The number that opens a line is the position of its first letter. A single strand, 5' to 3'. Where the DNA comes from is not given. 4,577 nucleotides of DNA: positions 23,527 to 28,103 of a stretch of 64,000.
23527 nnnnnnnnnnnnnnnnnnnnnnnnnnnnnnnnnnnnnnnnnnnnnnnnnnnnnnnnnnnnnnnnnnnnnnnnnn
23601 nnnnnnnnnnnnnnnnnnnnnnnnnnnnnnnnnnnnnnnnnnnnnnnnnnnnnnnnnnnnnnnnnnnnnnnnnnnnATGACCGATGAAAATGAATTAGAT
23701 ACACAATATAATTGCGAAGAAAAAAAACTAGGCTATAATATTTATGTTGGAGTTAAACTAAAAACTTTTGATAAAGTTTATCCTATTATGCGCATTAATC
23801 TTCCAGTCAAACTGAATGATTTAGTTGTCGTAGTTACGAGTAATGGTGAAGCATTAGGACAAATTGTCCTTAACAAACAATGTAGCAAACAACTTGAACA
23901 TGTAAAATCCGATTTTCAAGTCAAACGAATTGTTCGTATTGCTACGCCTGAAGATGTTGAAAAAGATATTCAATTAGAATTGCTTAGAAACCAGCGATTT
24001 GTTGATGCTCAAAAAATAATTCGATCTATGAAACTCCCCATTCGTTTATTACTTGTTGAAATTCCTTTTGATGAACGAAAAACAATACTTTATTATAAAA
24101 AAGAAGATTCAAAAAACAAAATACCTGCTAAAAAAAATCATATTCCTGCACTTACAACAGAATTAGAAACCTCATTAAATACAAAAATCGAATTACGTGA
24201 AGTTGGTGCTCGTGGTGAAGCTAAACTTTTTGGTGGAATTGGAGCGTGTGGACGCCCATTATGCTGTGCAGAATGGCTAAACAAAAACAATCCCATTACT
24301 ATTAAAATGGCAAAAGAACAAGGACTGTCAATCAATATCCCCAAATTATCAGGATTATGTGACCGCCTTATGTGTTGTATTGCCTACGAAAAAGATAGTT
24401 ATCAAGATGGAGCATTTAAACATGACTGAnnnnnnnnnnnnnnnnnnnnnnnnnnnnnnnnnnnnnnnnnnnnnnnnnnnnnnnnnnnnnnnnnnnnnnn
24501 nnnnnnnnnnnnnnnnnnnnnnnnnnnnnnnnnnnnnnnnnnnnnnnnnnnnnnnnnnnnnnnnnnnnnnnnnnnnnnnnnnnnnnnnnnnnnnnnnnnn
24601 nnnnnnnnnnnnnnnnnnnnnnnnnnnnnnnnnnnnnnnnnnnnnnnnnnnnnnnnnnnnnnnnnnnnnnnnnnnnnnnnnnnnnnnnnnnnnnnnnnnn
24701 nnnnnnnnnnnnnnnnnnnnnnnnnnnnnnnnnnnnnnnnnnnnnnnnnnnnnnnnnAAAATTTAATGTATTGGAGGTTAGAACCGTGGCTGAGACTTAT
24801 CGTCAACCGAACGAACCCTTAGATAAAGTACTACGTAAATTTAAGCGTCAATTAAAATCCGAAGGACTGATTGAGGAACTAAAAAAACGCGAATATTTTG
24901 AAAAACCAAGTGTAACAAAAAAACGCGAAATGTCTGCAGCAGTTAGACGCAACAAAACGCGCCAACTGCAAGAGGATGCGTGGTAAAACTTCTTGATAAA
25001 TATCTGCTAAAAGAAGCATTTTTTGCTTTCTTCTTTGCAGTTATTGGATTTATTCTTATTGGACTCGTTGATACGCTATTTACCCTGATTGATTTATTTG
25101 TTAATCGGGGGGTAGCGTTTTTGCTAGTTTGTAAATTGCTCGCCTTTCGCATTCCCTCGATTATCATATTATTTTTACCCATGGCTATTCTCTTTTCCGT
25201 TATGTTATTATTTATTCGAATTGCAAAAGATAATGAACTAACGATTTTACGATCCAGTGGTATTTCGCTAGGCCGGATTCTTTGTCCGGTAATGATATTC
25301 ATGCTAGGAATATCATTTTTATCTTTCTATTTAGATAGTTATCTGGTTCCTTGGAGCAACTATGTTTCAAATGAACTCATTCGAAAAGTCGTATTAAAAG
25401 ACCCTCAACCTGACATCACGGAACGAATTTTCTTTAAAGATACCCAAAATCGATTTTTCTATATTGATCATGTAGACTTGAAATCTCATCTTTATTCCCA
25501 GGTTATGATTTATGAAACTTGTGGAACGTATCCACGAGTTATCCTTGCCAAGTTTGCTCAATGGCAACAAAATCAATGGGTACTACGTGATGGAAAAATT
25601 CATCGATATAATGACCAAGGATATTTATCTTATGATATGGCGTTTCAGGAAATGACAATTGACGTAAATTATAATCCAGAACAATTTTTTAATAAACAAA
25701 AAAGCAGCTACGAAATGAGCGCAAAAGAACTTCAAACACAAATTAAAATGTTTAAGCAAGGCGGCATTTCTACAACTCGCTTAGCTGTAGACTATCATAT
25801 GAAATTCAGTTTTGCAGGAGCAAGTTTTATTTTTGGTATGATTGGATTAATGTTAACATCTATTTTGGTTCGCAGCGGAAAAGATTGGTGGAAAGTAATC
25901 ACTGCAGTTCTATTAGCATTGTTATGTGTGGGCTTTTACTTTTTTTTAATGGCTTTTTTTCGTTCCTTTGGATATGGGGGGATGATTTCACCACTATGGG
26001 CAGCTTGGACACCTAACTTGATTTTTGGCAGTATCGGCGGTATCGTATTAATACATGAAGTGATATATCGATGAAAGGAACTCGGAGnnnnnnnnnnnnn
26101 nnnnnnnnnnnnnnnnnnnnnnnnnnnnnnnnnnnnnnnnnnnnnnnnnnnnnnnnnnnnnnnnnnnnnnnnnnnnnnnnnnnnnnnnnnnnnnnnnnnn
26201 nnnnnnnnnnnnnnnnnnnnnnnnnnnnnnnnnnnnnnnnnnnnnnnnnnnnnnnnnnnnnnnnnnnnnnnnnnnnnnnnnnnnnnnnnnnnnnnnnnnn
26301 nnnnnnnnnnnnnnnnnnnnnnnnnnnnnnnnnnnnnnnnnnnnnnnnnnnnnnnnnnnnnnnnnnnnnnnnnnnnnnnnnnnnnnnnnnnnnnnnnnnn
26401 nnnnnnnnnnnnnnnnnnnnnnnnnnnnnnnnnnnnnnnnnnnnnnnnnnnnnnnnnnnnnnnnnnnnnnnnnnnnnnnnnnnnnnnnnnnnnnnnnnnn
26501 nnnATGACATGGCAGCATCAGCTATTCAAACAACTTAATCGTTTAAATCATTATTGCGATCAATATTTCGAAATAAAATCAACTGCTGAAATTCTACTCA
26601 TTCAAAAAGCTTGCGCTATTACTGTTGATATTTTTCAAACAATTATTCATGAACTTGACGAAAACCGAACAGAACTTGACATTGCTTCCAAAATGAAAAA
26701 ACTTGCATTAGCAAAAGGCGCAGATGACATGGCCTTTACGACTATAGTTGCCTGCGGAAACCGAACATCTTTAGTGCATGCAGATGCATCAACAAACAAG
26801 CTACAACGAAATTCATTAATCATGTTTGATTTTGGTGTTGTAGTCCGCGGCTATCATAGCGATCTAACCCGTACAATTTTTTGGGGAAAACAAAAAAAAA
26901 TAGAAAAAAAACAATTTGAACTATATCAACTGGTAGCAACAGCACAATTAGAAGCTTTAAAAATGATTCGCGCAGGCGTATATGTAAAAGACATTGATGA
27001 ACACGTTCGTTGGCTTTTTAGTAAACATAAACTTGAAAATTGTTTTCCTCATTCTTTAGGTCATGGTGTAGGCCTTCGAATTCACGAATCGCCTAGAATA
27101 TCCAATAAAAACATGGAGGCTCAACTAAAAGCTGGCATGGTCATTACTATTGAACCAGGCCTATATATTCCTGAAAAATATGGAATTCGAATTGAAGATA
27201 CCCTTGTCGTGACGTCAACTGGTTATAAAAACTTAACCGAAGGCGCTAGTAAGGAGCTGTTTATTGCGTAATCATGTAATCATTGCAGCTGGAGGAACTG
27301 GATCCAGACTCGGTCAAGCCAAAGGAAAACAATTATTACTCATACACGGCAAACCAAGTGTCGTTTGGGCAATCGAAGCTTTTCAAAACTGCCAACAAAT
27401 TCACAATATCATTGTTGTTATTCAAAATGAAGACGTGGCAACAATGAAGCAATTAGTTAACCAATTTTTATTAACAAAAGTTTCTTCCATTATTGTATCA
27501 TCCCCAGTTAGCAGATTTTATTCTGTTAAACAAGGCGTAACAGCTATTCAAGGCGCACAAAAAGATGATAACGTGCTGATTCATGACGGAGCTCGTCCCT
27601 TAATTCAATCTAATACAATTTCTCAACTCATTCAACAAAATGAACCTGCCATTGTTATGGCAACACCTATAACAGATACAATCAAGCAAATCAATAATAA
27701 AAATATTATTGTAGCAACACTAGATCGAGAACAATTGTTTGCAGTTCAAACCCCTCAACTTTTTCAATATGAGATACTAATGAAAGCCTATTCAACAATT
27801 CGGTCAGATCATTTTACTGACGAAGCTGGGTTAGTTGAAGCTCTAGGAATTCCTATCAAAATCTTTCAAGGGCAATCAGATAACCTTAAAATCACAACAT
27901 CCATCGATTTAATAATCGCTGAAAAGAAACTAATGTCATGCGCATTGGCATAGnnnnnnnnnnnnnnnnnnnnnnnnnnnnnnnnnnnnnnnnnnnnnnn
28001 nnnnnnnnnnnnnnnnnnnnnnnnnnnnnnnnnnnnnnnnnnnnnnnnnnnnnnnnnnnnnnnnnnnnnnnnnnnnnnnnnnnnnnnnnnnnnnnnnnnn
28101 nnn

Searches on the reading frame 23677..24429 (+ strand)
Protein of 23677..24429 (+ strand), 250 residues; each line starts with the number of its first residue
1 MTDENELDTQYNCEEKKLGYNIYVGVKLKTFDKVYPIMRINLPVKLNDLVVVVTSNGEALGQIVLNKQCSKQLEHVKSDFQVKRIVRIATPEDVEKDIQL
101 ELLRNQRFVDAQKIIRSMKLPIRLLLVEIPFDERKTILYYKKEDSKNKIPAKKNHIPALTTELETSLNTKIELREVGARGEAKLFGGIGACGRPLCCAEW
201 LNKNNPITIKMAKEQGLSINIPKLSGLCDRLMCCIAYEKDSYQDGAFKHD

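Call 58: search_protein_families(library=pfam, proteins=[window:23677-24429:+], max_evalue=0.000001)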
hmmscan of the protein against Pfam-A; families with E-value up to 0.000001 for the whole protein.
window:23677-24429:+ (250 aa): 1 family
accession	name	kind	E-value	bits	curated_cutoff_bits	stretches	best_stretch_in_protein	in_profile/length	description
PF04468.17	PSP1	-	9.6e-13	48.7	27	1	83-176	1-86/86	PSP1 C-terminal conserved region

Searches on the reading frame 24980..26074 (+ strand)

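Call 32: search_protein_families(library=pfam, proteins=[window:24980-26074:+], max_evalue=0.00001)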
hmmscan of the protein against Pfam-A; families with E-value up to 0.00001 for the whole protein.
window:24980-26074:+ (364 aa): 1 family
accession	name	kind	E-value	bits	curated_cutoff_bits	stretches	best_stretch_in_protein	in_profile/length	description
PF03739.19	LptF_LptG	-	4.5e-83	279.6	27.9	1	7-358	1-352/353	Lipopolysaccharide export system permease LptF/LptG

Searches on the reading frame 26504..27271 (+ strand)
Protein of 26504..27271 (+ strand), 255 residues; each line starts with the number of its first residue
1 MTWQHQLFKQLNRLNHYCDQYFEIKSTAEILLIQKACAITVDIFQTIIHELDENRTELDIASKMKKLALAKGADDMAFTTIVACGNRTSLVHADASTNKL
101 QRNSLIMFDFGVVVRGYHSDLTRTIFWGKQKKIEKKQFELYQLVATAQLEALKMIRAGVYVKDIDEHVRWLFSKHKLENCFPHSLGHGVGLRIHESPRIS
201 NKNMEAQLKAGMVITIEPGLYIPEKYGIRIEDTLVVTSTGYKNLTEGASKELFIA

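Call 58: search_protein_families(library=pfam, proteins=[window:26504-27271:+], max_evalue=0.000001)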
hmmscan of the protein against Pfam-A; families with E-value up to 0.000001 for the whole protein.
window:26504-27271:+ (255 aa): 1 family
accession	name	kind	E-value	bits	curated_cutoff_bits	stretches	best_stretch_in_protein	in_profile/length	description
PF00557.29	Peptidase_M24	-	4.5e-63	213.2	23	1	33-237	3-207/208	Metallopeptidase family M24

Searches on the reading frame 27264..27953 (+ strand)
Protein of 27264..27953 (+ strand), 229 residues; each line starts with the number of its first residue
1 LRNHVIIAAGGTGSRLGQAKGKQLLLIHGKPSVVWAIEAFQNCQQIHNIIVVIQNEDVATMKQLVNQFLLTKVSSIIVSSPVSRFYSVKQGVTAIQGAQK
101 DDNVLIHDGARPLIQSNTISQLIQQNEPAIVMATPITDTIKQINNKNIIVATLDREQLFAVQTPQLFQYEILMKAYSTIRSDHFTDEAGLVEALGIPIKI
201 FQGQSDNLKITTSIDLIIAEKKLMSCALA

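Call 58: search_protein_families(library=pfam, proteins=[window:27264-27953:+], max_evalue=0.000001)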
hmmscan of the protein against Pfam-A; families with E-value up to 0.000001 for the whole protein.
window:27264-27953:+ (229 aa): 3 families
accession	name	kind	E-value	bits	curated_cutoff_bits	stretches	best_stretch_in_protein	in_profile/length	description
PF01128.25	IspD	-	1.3e-56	192.2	27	1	4-223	2-219/221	2-C-methyl-D-erythritol 4-phosphate cytidylyltransferase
PF12804.13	NTP_transf_3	-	5.9e-11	43.2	27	1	5-133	1-121/160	MobA-like NTP transferase domain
PF02348.25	CTP_transf_3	-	3.4e-08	34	22.6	1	20-176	14-170/217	Cytidylyltransferase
